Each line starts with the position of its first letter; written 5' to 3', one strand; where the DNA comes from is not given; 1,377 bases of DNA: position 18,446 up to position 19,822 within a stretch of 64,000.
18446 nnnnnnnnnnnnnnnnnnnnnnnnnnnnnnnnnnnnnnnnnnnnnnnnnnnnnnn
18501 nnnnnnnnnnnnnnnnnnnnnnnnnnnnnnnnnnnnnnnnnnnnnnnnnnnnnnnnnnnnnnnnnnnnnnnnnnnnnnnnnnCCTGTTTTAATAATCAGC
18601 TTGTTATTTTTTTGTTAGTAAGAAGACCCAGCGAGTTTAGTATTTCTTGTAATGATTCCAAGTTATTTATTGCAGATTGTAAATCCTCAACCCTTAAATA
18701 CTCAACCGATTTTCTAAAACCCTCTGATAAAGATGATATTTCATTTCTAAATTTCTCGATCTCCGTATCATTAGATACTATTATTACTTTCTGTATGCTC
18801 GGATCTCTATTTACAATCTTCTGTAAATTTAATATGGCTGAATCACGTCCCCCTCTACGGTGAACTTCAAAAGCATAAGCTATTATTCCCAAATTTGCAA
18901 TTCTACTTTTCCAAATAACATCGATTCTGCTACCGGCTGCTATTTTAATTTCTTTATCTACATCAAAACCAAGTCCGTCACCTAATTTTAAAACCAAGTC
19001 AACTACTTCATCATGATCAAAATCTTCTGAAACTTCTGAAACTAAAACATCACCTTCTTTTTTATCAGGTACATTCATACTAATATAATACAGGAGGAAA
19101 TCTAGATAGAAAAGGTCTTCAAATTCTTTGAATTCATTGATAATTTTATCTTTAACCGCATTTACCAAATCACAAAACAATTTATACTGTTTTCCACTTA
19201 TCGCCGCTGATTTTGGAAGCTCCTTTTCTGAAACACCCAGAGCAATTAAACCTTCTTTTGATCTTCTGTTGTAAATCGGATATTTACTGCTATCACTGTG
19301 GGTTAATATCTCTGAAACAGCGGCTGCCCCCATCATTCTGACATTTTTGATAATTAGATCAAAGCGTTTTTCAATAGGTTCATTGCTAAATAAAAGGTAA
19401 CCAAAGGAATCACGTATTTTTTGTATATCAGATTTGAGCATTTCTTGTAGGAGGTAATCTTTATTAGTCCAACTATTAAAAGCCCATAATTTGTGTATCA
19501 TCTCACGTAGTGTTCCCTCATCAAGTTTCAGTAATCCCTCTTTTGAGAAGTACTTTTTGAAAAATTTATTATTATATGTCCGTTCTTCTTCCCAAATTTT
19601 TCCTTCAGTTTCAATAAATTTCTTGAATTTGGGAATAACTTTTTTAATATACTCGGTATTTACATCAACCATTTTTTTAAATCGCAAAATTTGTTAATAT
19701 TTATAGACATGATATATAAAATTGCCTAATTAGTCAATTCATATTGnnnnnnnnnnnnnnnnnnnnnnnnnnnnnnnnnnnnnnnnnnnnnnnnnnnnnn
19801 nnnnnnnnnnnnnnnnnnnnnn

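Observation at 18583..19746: Compositionally foreign single-gene island inserted immediately after the fumarase alpha subunit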

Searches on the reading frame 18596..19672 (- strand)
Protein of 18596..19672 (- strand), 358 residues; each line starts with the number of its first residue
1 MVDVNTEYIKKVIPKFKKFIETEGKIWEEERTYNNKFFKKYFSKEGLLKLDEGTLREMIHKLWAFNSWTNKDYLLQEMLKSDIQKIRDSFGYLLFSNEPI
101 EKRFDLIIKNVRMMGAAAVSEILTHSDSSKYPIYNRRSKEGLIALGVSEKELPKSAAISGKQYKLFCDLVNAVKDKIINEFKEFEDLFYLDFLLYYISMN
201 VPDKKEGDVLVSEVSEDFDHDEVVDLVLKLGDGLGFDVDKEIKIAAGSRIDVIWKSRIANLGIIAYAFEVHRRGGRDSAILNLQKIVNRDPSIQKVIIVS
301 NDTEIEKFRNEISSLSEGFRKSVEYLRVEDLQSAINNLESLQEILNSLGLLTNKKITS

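Call 7: search_protein_families(library=pfam, proteins=[window:18596-19672:-], max_evalue=0.01)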
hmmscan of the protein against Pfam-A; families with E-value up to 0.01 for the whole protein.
window:18596-19672:- (358 aa): 0 families

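Call 8: search_protein_families(library=padloc, proteins=[window:18596-19672:-], max_evalue=1)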
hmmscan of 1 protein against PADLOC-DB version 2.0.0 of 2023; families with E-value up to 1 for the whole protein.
window:18596-19672:- (358 aa): 0 families

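Call 9: search_protein_families(library=ncbifam, proteins=[window:18596-19672:-], max_evalue=1)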
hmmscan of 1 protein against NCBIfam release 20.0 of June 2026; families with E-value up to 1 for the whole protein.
window:18596-19672:- (358 aa): 0 families

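Call 10: find_homologous_proteins(query=window:18596-19672:-, max_evalue=0.001)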
Query window:18596-19672:- (358 aa): 251 proteins with E <= 0.001 among 4261 candidates; the best 120 are listed.
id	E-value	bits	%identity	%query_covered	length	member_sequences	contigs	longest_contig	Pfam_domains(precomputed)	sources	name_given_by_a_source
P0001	7.2e-228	774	100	100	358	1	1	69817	-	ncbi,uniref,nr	ncbi:MAG: hypothetical protein JW984_13350 [Deltaproteobacteria bacterium]|uniref:Uncharacterized pr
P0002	5.6e-135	468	60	99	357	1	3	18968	-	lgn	-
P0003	9.2e-132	458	59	98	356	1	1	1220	-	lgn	-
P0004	1.4e-131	457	60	98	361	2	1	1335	-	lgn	-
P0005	8.0e-130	451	57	99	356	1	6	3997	-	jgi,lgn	-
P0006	4.0e-129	449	61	98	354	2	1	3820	-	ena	-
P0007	4.9e-129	449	58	98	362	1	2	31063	-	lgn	-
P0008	1.2e-128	447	56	99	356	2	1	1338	-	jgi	jgi:hypothetical protein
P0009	5.2e-128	445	56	99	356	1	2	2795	-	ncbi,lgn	-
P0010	5.7e-128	445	57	99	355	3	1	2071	-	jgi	-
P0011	9.0e-128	445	54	99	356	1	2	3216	-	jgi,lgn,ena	-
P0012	1.6e-127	444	56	98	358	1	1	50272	-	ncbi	-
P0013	2.1e-127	443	60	100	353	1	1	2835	-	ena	-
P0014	4.4e-127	442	57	99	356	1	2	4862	-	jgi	jgi:hypothetical protein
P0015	5.7e-127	442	57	98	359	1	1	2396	-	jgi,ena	-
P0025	8.2e-125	435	56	100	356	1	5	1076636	-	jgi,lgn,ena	-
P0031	1.6e-123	431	56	100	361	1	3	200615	-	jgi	jgi:hypothetical protein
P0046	5.6e-122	425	57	97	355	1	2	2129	-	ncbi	-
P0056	8.8e-120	418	53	98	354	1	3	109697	-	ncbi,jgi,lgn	jgi:hypothetical protein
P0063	1.4e-118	414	54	96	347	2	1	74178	-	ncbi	-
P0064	2.1e-118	414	56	99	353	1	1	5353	-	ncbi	-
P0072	9.0e-117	408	55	97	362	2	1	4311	-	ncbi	-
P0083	8.2e-114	399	52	98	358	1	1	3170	-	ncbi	-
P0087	9.2e-113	395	51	98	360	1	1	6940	-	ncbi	-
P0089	1.3e-112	395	54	92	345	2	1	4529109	-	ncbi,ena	-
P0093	3.8e-112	393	52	99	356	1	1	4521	-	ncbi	-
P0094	7.2e-112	392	52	99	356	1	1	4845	-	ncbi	-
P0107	1.8e-106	375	51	98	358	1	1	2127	-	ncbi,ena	-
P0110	4.6e-106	373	49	99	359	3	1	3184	PF27126.1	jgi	jgi:hypothetical protein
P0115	1.6e-104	368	50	100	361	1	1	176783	-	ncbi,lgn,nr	ncbi:hypothetical protein JXM67_08070 [candidate division WOR-3 bacterium]|nr:hypothetical protein [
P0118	3.3e-104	367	49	98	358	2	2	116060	-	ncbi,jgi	ncbi:MAG: hypothetical protein ABR962_09965 [Candidatus Bathyarchaeia archaeon]|jgi:hypothetical pro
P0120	1.1e-103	365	48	99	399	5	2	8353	PF27126.1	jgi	jgi:hypothetical protein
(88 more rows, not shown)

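Call 11: search_solved_structures(query=window:18596-19672:-, max_evalue=10)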
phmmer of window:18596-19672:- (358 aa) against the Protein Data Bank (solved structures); distinct sequences matched with E-value up to 10: 0.

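Call 12: search_protein_families(library=phrogs, proteins=[window:18596-19672:-], max_evalue=1)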
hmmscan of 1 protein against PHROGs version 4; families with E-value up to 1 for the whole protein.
window:18596-19672:- (358 aa): 2 families
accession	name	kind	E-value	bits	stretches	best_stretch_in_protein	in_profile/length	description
phrog_13231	-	unknown function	0.00016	22.8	1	154-192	74-111/119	-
phrog_32193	-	unknown function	0.002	18.8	1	104-149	82-127/194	-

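Call 14: search_protein_families(library=pfam, proteins=[P0110, P0120, window:18596-19672:-], max_evalue=10)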
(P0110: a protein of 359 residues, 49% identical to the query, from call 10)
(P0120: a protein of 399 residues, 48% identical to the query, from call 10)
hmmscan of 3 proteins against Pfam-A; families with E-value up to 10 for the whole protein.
P0110 (359 aa): 2 families
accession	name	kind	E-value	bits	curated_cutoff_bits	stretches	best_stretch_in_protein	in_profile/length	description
PF05903.20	Peptidase_C97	-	0.054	13.8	29.2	1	241-319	23-100/151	PPPDE putative peptidase domain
PF09130.16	DUF1932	-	0.11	12.9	25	1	73-116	8-51/70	Domain of unknown function (DUF1932)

P0120 (399 aa): 1 family
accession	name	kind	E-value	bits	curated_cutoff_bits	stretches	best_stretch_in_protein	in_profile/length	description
PF05903.20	Peptidase_C97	-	0.11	12.8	29.2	1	279-357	22-99/151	PPPDE putative peptidase domain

window:18596-19672:- (358 aa): 1 family
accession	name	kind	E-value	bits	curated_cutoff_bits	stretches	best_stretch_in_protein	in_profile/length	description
PF21403.4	OTU1_UBXL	-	0.18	12.9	22.7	1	291-316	8-33/49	OTU1, UBXL domain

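Call 16: find_encoding_contigs(protein=P0025, flank=8000, max_places=3)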
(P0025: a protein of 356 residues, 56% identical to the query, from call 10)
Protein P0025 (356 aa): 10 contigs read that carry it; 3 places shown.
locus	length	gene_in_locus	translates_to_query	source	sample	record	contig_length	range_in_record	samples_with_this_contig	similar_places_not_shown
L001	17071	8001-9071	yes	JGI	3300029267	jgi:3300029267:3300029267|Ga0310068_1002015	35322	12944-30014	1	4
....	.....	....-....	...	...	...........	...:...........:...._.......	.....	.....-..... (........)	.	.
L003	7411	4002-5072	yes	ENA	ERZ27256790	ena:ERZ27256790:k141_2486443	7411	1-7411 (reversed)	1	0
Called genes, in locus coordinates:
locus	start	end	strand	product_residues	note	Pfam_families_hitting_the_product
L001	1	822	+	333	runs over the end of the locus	PF02603:Hpr_kinase_N, PF07475:Hpr_kinase_C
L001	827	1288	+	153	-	PF03610:EIIA-man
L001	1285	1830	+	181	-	PF03830:PTSIIB_sorb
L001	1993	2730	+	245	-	PF03609:EII-Sor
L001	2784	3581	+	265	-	PF03613:EIID-AGA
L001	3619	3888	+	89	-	PF00381:PTS-HPr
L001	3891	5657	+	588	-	PF05524:PEP-utilisers_N, PF00391:PEP-utilizers, PF02896:PEP-utilizers_C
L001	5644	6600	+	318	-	-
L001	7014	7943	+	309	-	PF01515:PTA_PTB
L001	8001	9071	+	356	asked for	-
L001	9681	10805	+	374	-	PF00871:Acetate_kinase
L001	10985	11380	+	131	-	PF01797:Y1_Tnp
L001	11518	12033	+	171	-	PF14385:DUF4416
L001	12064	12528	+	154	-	PF02367:TsaE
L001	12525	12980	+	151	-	PF00814:TsaD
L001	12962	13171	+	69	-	-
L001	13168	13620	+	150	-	PF13302:Acetyltransf_3 (weak), PF13527:Acetyltransf_9 (weak), PF00583:Acetyltransf_1, PF13673:Acetyltransf_10, PF13508:Acetyltransf_7, PF08445:FR47 (weak)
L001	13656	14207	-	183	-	PF12183:NotI (weak)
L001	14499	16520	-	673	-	PF01555:N6_N4_Mtase (weak), PF01170:UPF0020 (faint)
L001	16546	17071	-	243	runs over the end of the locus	PF13353:Fer4_12 (weak), PF04055:Radical_SAM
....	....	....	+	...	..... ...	-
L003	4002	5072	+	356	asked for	-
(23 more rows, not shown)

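Call 17: find_encoding_contigs(protein=P0089, flank=8000, max_places=2)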
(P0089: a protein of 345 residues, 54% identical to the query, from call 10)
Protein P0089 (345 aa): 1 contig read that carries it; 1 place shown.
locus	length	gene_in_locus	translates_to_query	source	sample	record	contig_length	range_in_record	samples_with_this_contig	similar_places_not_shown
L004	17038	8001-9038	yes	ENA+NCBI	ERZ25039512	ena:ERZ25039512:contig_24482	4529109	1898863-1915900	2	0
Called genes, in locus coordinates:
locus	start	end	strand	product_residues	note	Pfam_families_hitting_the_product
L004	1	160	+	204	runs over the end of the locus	PF18925:DUF5675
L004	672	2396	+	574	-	-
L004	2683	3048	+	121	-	-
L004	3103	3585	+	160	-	-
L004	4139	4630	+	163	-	-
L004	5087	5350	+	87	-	-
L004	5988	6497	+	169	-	-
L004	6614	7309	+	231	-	-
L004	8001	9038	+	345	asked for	-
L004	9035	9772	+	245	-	PF20582:UPF0758_N, PF04002:RadC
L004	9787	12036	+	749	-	PF13588:HSDR_N_2, PF02384:N6_Mtase, PF01170:UPF0020, PF02384:N6_Mtase, PF07669:Eco57I (weak), PF02384:N6_Mtase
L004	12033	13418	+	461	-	PF01420:Methylase_S (weak)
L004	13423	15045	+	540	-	-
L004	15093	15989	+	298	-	-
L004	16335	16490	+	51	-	-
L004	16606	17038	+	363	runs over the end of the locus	PF13433:Peripla_BP_5, PF13458:Peripla_BP_6, PF01094:ANF_receptor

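Call 19: find_encoding_contigs(protein=P0031, flank=8000, max_places=2)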
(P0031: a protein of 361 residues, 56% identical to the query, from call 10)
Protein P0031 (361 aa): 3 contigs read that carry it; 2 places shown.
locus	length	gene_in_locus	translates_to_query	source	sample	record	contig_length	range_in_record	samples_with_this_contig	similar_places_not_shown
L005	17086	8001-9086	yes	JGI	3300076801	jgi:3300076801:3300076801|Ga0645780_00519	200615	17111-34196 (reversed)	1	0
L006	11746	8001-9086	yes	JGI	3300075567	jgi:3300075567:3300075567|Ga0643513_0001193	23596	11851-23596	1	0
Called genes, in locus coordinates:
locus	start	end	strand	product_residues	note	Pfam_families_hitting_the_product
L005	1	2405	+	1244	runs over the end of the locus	PF20473:MmeI_Mtase (weak), PF07669:Eco57I, PF22837:M_Eco57I_C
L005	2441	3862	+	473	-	PF28123:DUF8370, PF28130:DUF8371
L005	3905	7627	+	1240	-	PF03193:RsgA_GTPase (faint), PF13245:AAA_19, PF13401:AAA_22 (weak), PF13604:AAA_30, PF01443:Viral_helicase1 (weak), PF13086:AAA_11, PF13538:UvrD_C_2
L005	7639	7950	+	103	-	-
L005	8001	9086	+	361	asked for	-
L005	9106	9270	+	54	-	-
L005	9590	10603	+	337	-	PF01939:NucS_C (weak)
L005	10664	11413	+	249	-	PF04250:DUF429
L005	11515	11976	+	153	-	-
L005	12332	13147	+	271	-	-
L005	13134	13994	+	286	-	PF08843:AbiEii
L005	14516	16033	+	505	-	PF02661:Fic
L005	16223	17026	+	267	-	-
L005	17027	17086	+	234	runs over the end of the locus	PF08843:AbiEii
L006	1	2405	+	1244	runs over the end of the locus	PF20473:MmeI_Mtase (weak), PF07669:Eco57I, PF22837:M_Eco57I_C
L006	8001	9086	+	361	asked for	-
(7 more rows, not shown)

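Call 20: find_encoding_contigs(protein=P0115, flank=8000, max_places=2)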
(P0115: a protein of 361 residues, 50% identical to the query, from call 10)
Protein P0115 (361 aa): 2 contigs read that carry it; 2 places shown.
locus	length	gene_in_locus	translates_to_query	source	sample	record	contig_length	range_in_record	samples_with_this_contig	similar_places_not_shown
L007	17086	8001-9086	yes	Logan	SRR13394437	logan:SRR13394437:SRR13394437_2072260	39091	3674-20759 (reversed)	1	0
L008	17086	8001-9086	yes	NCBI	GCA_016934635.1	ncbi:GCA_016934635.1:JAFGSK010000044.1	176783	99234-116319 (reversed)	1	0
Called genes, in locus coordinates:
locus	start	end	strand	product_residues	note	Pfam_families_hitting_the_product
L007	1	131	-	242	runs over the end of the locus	-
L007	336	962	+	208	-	PF00872:Transposase_mut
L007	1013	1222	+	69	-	-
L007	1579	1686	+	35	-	-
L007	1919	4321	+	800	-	PF13620:CarboxypepD_reg, PF13715:CarbopepD_reg_2, PF07715:Plug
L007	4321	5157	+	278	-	PF14054:DUF4249 (weak)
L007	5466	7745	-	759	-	PF13620:CarboxypepD_reg, PF13715:CarbopepD_reg_2, PF07715:Plug (weak)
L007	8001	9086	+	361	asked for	-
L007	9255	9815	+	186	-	PF01844:HNH (weak), PF14279:HNH_5 (weak)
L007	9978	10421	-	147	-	PF00583:Acetyltransf_1 (weak), PF13673:Acetyltransf_10 (weak), PF13508:Acetyltransf_7 (weak)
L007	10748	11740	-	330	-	PF01370:Epimerase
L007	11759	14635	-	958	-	PF13941:MutL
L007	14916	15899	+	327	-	PF02086:MethyltransfD12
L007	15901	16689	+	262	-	PF09233:Endonuc-EcoRV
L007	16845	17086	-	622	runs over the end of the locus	-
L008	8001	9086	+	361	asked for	-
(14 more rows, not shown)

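Call 21: find_encoding_contigs(protein=P0118, flank=8000, max_places=2)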
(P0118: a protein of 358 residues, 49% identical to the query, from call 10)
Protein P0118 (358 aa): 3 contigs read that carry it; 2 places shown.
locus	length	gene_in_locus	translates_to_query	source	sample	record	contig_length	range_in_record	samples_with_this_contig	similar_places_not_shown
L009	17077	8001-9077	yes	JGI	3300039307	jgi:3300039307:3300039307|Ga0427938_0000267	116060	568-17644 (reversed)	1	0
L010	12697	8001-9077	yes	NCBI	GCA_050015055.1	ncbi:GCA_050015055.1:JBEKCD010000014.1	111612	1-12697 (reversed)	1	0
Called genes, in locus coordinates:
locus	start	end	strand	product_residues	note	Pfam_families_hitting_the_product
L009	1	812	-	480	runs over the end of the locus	PF13183:Fer4_8, PF13187:Fer4_9 (weak), PF13534:Fer4_17 (weak), PF01946:Thi4 (faint), PF07992:Pyr_redox_2, PF01266:DAO (weak), PF13450:NAD_binding_8, PF13738:Pyr_redox_3, +4 more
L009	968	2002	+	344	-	PF01113:DapB_N, PF19328:DAP_DH_C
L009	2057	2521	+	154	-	PF02391:MoaE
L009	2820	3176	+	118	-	-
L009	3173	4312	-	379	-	PF00665:rve (weak), PF13610:DDE_Tnp_IS240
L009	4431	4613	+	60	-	PF04014:MazE_antitoxin (weak)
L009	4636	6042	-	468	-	PF01420:Methylase_S (faint)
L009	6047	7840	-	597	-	PF13588:HSDR_N_2, PF04313:HSDR_N (weak), PF02384:N6_Mtase, PF01170:UPF0020, PF20473:MmeI_Mtase (weak), PF07669:Eco57I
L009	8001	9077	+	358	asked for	-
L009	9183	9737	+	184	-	PF00352:TBP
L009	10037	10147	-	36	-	-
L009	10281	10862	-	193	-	PF00293:NUDIX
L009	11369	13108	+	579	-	PF05317:Thermopsin, PF00404:Dockerin_1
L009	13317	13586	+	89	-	-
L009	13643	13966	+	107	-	-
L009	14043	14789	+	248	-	PF01865:PhoU_div, PF01895:PhoU (faint)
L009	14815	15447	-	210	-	PF21473:OB_Ssb-like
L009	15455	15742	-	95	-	PF01918:Alba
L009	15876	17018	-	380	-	PF04851:ResIII (weak), PF00270:DEAD, PF00271:Helicase_C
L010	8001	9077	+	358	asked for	-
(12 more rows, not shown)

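Call 22: predict_structure(alignment_id=A1)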
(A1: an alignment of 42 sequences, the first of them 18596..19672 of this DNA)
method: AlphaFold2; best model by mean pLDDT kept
length: 358 residues; sequences in the alignment: 42
mean_pLDDT: 90.1   pTM: 0.61
mean pLDDT of the five models: 90.1, 89.2, 88.2, 86.8, 86.7
residues with pLDDT >= 90: 270; 70-90: 65; 50-70: 8; < 50: 15
segments of 3 or more residues with pLDDT < 50: 204-212, 353-358
pLDDT, mean of each block of 10 residues (from residue 1): 90 94 88 95 97 97 86 95 98 98 98 96 96 94 95 91 98 95 92 92 46 70 94 92 82 91 93 93 94 96 96 96 97 90 76 44
secondary structure, 60 per line:
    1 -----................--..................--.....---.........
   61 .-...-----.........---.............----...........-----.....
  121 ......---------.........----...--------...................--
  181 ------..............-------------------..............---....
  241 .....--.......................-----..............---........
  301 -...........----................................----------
elements in order: H6-21 H24-41 H44-48 H52-61 H71-79 H83-95 H100-110 H116-126 H136-144 H160-178 H187-200 H220-233 E237-245 E248-258 E262-270 H276-289 E293-300 H302-312 H317-322 E323-327 H328-348

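Call 24: find_encoding_contigs(protein=P0056, flank=8000, max_places=2)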
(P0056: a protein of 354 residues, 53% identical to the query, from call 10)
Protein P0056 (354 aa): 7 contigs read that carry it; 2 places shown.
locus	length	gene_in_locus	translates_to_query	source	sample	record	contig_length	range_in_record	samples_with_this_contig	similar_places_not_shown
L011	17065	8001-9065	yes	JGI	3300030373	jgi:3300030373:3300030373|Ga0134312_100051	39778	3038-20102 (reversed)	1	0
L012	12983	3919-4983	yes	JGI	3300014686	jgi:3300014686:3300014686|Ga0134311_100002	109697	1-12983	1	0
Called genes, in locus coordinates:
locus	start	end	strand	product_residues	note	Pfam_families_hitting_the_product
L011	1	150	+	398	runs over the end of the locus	PF00027:cNMP_binding, PF00512:HisKA, PF02518:HATPase_c, PF13581:HATPase_c_2 (weak)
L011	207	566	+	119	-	PF00072:Response_reg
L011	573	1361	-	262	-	PF13267:DUF4058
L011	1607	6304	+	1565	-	PF07992:Pyr_redox_2 (weak), PF12831:FAD_oxidored, PF13450:NAD_binding_8 (weak), PF14691:Fer4_20, PF07992:Pyr_redox_2, PF13450:NAD_binding_8, PF07992:Pyr_redox_2, PF12838:Fer4_7, +21 more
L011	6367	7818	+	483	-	PF22842:Pel9A-like_beta_helix, PF07602:DUF1565 (faint), PF13229:Beta_helix, PF05048:NosD, PF13229:Beta_helix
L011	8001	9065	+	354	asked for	-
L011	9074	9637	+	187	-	-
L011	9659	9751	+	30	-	-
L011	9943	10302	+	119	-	-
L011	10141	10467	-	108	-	PF04255:DUF433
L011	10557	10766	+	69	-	PF02662:FlpD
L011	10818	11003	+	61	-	PF02662:FlpD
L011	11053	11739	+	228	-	PF12225:DUF5981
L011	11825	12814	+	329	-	PF02219:MTHFR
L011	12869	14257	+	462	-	PF13183:Fer4_8, PF13187:Fer4_9, PF13534:Fer4_17, PF02754:CCG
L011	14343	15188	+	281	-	PF05681:Fumerase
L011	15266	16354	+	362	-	PF00180:Iso_dh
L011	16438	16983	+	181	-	PF05683:Fumerase_C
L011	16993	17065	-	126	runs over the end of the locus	PF01850:PIN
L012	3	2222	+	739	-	?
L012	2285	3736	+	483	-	PF22842:Pel9A-like_beta_helix, PF07602:DUF1565 (faint), PF13229:Beta_helix, PF05048:NosD, PF13229:Beta_helix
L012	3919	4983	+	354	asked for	-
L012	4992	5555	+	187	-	-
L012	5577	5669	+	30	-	-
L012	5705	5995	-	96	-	PF18480:DUF5615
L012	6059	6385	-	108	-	PF04255:DUF433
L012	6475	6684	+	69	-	PF02662:FlpD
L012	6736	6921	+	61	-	PF02662:FlpD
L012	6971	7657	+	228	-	PF12225:DUF5981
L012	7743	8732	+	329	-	PF02219:MTHFR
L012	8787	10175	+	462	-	PF13183:Fer4_8, PF13187:Fer4_9, PF13534:Fer4_17, PF02754:CCG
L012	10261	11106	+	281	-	PF05681:Fumerase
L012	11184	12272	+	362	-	PF00180:Iso_dh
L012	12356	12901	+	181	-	PF05683:Fumerase_C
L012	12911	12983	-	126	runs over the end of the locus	PF01850:PIN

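Call 25: find_encoding_contigs(protein=P0063, flank=8000, max_places=2)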
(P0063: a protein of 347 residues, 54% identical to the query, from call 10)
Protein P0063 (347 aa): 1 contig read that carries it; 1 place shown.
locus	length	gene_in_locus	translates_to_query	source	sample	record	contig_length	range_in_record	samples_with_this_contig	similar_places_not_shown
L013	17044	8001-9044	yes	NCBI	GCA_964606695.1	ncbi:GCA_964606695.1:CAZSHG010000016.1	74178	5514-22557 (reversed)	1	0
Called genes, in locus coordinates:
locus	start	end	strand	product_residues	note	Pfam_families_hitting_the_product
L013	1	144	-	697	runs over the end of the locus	PF09976:TPR_21 (faint), PF13525:YfiO (weak), PF07719:TPR_2 (faint), PF12895:ANAPC3 (faint), PF13424:TPR_12 (faint), PF13432:TPR_16 (faint), PF13174:TPR_6 (weak), PF03544:TonB_C (weak), +2 more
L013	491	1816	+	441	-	PF02881:SRP54_N, PF00448:SRP54, PF02978:SRP_SPB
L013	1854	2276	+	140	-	PF00886:Ribosomal_S16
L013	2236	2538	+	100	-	PF13083:KH_KhpA-B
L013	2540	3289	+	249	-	PF01746:tRNA_m1G_MT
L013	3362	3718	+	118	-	PF01245:Ribosomal_L19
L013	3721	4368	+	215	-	PF01351:RNase_HII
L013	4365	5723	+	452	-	PF03739:LptF_LptG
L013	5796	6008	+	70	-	-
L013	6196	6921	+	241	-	PF19570:DUF6088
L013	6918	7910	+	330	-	PF08843:AbiEii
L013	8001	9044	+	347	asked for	-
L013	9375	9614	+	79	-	-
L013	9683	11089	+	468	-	PF13432:TPR_16 (faint), PF00515:TPR_1, PF07719:TPR_2 (weak), PF13181:TPR_8 (weak), PF13424:TPR_12 (weak), PF13414:TPR_11 (weak), PF00515:TPR_1, PF07719:TPR_2 (weak), +10 more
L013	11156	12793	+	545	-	-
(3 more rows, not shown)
